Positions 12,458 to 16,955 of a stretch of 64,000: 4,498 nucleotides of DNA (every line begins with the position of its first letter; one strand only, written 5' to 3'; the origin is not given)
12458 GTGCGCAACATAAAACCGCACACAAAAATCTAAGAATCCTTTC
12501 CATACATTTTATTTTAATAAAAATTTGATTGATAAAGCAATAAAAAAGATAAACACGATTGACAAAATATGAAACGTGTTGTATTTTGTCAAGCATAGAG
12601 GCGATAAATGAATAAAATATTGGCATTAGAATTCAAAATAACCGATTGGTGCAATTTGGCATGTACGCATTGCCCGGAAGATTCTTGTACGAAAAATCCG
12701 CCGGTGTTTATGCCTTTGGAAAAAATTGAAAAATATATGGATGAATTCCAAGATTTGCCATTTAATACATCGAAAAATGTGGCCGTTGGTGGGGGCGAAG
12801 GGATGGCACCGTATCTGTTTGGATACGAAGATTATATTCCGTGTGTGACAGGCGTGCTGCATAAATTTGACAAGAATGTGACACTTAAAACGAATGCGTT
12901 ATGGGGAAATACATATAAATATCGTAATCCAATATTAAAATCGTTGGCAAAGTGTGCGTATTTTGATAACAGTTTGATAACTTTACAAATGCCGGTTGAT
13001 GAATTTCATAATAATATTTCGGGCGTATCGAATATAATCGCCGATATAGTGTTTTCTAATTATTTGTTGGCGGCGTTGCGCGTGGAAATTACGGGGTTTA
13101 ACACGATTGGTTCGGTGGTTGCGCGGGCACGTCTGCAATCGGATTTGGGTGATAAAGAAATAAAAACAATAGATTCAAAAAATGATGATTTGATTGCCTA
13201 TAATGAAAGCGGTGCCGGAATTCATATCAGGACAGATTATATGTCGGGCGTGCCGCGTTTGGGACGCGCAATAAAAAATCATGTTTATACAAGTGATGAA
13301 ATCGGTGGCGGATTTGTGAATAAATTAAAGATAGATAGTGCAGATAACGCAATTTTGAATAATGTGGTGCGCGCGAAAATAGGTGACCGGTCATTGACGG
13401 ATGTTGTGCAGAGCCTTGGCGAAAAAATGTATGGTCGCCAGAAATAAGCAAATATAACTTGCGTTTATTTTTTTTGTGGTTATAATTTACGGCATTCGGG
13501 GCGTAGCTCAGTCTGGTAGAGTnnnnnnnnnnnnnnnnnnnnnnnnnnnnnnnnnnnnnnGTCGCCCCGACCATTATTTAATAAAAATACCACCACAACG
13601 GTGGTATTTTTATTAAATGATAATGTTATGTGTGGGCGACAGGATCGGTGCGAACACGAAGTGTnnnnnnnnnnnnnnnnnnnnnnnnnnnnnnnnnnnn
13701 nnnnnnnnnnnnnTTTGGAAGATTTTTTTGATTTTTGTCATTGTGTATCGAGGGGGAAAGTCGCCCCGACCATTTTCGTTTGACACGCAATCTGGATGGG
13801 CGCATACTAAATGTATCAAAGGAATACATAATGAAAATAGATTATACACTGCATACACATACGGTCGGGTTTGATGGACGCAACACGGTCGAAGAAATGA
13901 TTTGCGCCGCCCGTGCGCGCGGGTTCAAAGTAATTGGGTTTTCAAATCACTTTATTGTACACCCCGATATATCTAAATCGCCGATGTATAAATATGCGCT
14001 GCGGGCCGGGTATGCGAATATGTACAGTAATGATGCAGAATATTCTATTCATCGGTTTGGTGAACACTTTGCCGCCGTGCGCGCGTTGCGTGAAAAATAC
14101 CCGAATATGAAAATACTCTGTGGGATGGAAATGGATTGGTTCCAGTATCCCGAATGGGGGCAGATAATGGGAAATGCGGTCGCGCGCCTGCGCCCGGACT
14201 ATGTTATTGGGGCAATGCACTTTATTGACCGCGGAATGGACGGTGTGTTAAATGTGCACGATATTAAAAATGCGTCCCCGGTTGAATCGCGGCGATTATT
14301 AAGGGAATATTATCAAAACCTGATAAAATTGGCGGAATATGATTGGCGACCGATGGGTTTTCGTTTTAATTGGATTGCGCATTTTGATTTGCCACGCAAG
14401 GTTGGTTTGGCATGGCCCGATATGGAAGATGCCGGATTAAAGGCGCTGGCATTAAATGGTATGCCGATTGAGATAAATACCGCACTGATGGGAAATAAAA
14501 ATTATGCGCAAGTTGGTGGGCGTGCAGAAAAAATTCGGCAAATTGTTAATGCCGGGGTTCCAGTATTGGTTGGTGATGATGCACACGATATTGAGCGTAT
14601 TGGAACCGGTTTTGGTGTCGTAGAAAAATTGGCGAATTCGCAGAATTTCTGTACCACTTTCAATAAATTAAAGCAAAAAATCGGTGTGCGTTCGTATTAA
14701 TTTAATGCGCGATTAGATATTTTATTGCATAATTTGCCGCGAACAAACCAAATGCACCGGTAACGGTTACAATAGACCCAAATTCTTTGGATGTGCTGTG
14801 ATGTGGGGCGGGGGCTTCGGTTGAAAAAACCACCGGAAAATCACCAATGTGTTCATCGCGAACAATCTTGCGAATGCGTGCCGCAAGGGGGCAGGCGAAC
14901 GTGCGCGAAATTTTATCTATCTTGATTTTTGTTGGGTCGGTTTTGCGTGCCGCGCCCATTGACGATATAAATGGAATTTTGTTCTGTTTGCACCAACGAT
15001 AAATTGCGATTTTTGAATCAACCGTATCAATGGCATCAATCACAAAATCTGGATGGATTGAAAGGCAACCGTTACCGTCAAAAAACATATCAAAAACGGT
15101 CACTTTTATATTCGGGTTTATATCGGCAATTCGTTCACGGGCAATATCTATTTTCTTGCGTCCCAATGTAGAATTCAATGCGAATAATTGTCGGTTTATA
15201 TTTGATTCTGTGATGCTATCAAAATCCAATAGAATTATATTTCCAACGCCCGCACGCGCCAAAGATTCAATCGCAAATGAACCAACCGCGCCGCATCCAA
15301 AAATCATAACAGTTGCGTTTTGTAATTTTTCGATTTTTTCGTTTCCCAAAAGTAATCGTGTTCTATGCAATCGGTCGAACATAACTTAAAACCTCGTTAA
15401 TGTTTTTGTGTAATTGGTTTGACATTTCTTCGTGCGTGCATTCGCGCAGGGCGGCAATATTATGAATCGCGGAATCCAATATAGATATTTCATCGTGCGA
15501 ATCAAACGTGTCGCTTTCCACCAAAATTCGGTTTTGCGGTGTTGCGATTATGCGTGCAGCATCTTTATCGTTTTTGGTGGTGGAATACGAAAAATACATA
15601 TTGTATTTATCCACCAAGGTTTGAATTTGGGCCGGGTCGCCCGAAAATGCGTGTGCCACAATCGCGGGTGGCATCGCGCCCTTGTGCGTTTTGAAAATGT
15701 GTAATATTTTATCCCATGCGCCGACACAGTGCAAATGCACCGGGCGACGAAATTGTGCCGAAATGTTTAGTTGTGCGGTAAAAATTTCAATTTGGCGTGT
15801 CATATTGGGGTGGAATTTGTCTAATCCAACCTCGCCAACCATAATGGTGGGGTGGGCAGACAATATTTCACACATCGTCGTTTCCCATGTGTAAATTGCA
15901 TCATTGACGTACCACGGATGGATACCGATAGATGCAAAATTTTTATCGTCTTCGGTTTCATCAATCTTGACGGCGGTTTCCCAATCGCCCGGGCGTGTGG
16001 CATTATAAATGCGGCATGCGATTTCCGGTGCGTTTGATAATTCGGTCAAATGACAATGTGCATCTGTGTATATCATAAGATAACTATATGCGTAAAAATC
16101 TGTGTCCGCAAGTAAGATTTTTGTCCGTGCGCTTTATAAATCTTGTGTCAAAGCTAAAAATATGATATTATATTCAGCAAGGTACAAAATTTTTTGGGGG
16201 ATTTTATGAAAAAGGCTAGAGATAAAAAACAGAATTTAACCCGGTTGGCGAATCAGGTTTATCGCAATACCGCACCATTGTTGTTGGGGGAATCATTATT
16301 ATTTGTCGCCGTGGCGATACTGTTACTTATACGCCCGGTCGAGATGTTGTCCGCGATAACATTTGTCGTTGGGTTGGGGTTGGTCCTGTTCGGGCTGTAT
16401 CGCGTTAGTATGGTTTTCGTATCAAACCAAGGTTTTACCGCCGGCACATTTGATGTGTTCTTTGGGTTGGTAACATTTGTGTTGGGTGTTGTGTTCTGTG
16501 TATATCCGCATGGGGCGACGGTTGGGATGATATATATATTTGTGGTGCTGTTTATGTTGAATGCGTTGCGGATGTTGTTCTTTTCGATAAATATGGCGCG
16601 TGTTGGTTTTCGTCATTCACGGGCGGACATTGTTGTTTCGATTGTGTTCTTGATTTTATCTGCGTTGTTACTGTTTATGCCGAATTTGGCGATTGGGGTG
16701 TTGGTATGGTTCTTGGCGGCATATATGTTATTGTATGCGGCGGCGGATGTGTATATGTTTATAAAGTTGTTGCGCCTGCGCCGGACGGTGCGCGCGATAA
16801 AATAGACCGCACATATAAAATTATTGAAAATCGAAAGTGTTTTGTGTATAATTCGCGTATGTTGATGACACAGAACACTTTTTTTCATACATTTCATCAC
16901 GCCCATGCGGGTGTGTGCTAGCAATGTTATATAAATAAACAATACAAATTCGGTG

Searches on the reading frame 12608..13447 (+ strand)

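Call 22: search_protein_families(library=pfam, proteins=[window:12608-13447:+], max_evalue=0.001)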
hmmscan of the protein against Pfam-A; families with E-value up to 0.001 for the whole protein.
window:12608-13447:+ (279 aa): 1 family
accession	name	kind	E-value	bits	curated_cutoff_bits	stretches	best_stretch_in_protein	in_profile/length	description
PF04055.27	Radical_SAM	-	6.6e-08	33.3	29.5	1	10-137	2-120/166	Radical SAM superfamily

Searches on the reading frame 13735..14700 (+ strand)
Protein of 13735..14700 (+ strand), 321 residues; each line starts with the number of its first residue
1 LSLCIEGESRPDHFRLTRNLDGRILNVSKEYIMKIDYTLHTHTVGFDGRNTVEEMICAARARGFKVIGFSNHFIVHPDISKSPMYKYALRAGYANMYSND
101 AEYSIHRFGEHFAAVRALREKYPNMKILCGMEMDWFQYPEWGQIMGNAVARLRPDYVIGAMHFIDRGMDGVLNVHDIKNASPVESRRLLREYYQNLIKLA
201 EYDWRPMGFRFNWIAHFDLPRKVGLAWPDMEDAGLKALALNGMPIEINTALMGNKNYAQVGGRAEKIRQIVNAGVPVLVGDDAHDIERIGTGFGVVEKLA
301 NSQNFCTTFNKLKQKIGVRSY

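Call 23: search_protein_families(library=pfam, proteins=[window:13735-14700:+], max_evalue=0.001)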
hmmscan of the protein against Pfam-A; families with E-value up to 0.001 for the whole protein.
window:13735-14700:+ (321 aa): 1 family
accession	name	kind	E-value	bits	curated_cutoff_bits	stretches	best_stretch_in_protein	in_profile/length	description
PF02811.25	PHP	-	4.3e-13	50.4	26.4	1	37-250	2-164/164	PHP domain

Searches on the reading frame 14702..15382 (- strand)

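Call 23: search_protein_families(library=pfam, proteins=[window:14702-15382:-], max_evalue=0.001)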
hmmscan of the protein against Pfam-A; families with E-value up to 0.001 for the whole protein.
window:14702-15382:- (226 aa): 1 family
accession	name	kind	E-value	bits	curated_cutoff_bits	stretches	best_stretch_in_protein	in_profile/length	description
PF00899.27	ThiF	-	5.2e-42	144.1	28.1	1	11-225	9-204/238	ThiF family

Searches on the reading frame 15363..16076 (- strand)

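Call 23: search_protein_families(library=pfam, proteins=[window:15363-16076:-], max_evalue=0.001)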
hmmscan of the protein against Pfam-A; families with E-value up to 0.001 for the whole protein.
window:15363-16076:- (237 aa): 1 family
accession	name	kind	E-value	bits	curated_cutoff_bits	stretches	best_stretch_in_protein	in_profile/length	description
PF01026.27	TatD_DNase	-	4.1e-36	125.1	27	1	4-230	1-252/253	TatD related DNase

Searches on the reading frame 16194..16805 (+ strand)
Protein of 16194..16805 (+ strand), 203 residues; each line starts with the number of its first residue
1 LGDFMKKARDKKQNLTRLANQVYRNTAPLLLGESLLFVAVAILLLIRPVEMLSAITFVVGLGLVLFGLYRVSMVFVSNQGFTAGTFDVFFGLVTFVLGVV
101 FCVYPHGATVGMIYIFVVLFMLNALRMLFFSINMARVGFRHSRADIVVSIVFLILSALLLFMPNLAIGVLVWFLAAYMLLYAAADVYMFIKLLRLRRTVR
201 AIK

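Call 23: search_protein_families(library=pfam, proteins=[window:16194-16805:+], max_evalue=0.001)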
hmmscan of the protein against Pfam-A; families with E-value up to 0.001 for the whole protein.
window:16194-16805:+ (203 aa): 1 family
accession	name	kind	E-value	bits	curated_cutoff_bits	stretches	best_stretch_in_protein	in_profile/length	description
PF03729.18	DUF308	-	1.3e-10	41.8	25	2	34-102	3-72/73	Short repeat of unknown function (DUF308)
